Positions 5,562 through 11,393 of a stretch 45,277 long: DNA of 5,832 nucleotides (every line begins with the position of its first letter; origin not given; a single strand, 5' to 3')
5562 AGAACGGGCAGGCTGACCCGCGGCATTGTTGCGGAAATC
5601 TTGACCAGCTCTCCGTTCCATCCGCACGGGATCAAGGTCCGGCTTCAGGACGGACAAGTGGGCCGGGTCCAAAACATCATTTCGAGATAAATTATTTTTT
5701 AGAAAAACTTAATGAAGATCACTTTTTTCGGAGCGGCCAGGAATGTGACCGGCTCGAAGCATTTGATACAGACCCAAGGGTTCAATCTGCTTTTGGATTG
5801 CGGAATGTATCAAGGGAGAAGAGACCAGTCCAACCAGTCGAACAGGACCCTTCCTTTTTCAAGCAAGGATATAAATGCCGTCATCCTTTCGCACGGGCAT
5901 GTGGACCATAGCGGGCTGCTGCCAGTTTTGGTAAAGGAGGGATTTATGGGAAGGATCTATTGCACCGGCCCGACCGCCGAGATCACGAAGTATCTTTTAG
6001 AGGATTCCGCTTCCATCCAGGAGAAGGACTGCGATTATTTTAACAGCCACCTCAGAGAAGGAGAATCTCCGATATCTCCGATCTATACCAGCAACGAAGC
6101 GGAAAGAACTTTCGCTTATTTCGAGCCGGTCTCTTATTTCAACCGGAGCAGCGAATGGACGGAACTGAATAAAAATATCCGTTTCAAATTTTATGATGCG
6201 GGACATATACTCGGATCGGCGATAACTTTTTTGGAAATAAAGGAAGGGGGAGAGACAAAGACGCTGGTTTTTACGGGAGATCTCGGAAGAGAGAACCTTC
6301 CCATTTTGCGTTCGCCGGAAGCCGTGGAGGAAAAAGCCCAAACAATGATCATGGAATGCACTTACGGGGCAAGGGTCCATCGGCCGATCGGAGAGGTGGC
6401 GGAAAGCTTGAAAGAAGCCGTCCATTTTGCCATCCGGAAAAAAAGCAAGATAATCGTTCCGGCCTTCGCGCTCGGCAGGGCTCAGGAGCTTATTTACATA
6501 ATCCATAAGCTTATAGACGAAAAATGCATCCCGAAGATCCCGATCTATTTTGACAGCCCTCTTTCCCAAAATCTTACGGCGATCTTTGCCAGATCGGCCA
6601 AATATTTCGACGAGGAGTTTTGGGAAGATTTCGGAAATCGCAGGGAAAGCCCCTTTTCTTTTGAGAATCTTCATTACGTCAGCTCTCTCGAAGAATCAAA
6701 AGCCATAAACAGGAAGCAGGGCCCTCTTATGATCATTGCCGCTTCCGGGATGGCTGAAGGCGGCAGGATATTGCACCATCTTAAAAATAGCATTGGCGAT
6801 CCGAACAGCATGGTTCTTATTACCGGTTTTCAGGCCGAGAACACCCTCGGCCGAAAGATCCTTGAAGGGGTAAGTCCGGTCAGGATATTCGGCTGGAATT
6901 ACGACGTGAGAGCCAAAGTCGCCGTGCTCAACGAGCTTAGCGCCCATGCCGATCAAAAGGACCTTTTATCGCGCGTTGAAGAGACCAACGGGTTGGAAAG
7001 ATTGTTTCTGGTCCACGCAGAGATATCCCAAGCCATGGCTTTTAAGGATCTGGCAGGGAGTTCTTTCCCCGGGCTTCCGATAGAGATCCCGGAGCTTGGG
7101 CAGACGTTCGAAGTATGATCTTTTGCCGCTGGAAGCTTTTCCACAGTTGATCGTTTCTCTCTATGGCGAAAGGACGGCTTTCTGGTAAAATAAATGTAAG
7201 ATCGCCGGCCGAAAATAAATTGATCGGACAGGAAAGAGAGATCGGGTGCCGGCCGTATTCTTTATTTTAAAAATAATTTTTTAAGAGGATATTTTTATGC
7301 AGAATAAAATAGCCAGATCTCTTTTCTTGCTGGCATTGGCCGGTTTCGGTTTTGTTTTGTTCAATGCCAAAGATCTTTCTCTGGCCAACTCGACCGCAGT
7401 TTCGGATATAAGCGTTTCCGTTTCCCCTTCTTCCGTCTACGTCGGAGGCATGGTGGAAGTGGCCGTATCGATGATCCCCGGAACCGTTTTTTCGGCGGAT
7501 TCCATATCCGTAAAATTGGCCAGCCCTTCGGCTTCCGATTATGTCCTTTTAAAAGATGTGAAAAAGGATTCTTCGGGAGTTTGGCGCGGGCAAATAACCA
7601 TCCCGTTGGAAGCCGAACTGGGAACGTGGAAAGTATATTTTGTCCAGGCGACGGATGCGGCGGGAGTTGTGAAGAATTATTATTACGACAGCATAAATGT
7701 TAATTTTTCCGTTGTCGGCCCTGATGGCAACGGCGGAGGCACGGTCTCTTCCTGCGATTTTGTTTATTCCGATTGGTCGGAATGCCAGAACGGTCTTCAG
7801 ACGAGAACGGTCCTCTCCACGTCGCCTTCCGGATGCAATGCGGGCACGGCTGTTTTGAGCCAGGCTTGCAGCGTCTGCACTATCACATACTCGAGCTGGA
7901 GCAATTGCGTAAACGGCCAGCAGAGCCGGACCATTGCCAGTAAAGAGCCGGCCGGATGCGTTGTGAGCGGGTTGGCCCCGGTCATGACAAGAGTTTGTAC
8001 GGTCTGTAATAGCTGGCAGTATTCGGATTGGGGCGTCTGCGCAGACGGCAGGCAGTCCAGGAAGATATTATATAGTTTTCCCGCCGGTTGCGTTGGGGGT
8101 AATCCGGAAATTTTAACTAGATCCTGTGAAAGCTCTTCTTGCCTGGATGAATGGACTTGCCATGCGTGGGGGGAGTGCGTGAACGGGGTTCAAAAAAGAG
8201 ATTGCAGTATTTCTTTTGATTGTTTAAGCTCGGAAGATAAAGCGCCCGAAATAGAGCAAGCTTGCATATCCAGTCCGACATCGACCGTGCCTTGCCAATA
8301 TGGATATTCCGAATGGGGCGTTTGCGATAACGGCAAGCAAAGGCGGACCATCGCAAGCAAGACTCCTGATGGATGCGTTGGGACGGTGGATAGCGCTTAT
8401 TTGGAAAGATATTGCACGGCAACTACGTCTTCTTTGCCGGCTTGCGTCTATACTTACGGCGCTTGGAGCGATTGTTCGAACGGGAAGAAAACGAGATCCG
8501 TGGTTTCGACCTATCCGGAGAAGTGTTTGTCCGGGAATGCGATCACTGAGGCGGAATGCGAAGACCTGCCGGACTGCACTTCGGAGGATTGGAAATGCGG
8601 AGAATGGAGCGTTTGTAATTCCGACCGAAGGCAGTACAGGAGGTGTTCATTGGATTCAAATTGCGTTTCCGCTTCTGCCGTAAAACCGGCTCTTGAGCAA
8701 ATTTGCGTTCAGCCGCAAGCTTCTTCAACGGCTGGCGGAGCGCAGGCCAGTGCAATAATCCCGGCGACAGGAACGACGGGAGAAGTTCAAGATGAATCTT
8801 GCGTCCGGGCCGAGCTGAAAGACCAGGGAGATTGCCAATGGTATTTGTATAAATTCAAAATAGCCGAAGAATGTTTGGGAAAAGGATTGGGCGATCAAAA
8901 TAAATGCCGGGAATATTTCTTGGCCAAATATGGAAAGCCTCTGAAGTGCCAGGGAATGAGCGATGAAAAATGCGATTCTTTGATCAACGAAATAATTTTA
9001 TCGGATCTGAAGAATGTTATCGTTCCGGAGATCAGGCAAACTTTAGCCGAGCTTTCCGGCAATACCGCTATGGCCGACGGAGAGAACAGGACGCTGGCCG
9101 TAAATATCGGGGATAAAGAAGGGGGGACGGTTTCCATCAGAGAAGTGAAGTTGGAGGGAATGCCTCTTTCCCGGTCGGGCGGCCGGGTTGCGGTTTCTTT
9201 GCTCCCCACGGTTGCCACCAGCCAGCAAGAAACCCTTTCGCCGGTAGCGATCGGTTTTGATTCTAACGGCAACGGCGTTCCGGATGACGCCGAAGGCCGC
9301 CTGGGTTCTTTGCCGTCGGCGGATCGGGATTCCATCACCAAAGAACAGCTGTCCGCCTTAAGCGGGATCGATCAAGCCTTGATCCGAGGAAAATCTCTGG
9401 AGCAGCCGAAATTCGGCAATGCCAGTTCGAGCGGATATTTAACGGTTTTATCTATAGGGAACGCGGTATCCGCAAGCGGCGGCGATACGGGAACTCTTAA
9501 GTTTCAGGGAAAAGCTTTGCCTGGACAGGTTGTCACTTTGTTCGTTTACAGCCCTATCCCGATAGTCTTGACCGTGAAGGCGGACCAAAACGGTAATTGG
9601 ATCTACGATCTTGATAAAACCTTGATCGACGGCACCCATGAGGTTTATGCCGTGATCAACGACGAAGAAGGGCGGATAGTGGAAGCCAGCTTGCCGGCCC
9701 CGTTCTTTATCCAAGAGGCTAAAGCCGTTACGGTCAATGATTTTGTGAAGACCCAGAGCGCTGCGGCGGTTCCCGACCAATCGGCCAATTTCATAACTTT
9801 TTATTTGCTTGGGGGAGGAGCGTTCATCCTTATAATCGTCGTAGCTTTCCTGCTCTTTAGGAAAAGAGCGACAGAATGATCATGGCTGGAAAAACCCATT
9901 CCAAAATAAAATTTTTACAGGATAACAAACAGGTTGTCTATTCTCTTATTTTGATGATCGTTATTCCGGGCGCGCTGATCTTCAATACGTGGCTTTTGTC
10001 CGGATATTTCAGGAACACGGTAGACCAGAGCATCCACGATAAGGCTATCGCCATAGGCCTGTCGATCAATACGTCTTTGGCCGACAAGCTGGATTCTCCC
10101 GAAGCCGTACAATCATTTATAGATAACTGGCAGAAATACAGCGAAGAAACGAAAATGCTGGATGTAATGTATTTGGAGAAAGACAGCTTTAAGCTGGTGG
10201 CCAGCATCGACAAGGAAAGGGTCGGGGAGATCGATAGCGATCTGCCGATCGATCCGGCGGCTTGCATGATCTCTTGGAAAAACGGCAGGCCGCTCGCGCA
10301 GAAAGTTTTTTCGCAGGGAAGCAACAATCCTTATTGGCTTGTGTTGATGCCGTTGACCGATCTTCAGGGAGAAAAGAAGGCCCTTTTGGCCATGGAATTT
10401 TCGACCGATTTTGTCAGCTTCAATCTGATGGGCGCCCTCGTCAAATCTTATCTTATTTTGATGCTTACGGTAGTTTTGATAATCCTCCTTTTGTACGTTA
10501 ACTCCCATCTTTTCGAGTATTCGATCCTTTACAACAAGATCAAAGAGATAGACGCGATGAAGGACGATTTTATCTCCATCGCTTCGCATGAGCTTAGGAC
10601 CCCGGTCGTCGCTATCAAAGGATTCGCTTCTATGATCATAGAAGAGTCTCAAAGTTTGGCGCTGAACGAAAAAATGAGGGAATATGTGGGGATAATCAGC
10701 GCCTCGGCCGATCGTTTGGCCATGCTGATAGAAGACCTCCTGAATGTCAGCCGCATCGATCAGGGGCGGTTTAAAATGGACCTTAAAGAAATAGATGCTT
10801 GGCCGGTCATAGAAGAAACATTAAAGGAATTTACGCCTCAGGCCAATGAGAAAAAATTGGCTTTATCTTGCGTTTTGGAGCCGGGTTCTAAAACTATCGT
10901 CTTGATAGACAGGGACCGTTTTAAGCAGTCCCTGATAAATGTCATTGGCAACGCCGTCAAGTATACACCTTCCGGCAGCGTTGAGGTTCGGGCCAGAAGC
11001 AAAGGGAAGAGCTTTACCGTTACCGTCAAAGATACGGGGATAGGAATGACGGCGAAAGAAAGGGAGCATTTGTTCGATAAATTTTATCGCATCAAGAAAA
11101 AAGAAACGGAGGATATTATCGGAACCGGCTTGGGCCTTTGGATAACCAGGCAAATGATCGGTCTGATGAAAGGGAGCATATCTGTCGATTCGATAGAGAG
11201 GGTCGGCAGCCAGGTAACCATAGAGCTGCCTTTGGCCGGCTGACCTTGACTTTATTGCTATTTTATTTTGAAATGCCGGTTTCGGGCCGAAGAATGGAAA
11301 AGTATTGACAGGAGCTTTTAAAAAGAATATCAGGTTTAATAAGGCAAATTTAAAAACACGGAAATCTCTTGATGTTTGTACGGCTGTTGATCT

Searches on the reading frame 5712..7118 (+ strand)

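Call 9: search_protein_families(library=pfam, proteins=[window:5712-7118:+], max_evalue=0.001)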
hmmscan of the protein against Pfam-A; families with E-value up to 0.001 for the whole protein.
window:5712-7118:+ (468 aa): 5 families
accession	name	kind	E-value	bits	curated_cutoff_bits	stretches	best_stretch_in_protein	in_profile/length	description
PF10996.14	Beta-Casp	-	5.3e-39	133.9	27.7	1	257-383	1-120/120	Beta-Casp domain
PF00753.33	Lactamase_B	-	2.7e-12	47.5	22.7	1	18-250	10-194/196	Metallo-beta-lactamase superfamily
PF16661.11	Lactamase_B_6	-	3.2e-11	43.4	27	1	18-172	1-147/193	Metallo-beta-lactamase superfamily domain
PF07521.17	RMMBL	-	1.4e-08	35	21.6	1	397-459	2-62/63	Zn-dependent metallo-hydrolase RNA specificity domain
PF12706.13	Lactamase_B_2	-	6.7e-07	29.6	27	1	25-98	2-76/200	Beta-lactamase superfamily domain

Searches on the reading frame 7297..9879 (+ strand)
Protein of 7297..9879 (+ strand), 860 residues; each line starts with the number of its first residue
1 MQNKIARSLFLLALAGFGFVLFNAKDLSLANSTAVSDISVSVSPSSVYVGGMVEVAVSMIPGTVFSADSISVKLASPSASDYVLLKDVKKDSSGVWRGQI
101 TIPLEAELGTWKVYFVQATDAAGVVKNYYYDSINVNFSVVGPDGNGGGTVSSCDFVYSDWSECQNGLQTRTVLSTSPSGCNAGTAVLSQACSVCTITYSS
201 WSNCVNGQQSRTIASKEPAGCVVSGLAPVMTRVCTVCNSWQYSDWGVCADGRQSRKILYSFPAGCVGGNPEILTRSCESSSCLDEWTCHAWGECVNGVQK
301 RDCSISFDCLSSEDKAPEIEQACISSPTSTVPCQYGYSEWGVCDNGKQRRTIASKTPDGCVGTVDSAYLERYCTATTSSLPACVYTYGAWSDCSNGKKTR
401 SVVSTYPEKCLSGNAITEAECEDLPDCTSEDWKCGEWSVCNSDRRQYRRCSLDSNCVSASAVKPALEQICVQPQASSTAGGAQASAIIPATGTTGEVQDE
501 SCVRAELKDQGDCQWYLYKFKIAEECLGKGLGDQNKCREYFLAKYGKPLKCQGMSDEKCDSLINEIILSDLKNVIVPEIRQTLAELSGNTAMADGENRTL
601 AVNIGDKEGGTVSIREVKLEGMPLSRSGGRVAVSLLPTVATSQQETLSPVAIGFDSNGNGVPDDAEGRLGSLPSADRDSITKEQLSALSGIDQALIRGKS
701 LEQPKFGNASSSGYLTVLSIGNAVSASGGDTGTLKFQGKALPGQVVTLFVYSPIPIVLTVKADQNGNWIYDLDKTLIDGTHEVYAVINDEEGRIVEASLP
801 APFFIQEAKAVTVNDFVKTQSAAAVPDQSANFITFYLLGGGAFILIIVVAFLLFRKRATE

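Call 3: search_protein_families(library=pfam, proteins=[window:7297-9879:+], max_evalue=0.1)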
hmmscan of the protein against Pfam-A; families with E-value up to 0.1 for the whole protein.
window:7297-9879:+ (860 aa): 3 families
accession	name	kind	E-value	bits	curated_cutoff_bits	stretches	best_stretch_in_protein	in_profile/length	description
PF19077.6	Big_13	-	1e-09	39.2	27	1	733-798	28-94/102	Bacterial Ig-like domain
PF01835.25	MG2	-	0.0012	19.6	32.8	1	65-120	31-85/96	MG2 domain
PF23089.2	ELAPOR1_C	-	0.054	13.6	27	0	341-364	7-30/37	ELAPOR1-like, C-terminal domain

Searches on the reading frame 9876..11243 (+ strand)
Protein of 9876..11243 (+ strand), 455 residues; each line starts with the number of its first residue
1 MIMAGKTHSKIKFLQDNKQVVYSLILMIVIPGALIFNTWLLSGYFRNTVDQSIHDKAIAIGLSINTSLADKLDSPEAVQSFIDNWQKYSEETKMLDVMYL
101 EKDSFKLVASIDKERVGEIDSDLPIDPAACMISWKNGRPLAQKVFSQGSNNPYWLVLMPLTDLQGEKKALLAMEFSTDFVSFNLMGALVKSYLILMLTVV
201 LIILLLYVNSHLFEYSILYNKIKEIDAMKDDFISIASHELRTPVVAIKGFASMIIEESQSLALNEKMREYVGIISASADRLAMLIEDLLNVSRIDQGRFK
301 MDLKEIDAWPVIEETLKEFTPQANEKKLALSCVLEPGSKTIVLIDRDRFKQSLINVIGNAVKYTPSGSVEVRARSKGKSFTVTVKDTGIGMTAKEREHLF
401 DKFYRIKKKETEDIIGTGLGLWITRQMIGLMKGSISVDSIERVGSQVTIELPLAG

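Call 3: search_protein_families(library=pfam, proteins=[window:9876-11243:+], max_evalue=0.1)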
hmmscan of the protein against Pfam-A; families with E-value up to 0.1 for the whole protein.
window:9876-11243:+ (455 aa): 5 families
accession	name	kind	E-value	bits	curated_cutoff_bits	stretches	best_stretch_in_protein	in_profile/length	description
PF02518.31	HATPase_c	-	3.6e-24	85.8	26.4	1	345-454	2-110/111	Histidine kinase-, DNA gyrase B-, and HSP90-like ATPase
PF00512.31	HisKA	-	8.5e-18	64.6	26.9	1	228-297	1-66/66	His Kinase A (phospho-acceptor) domain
PF13581.12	HATPase_c_2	-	2.2e-05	24.9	27.4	1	354-428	41-109/127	Histidine kinase-like ATPase domain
PF13589.12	HATPase_c_3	-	0.015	15.8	25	1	351-420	5-76/137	Histidine kinase-, DNA gyrase B-, and HSP90-like ATPase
PF04359.20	DUF493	-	0.084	13.9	24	0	344-399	17-67/84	Protein of unknown function (DUF493)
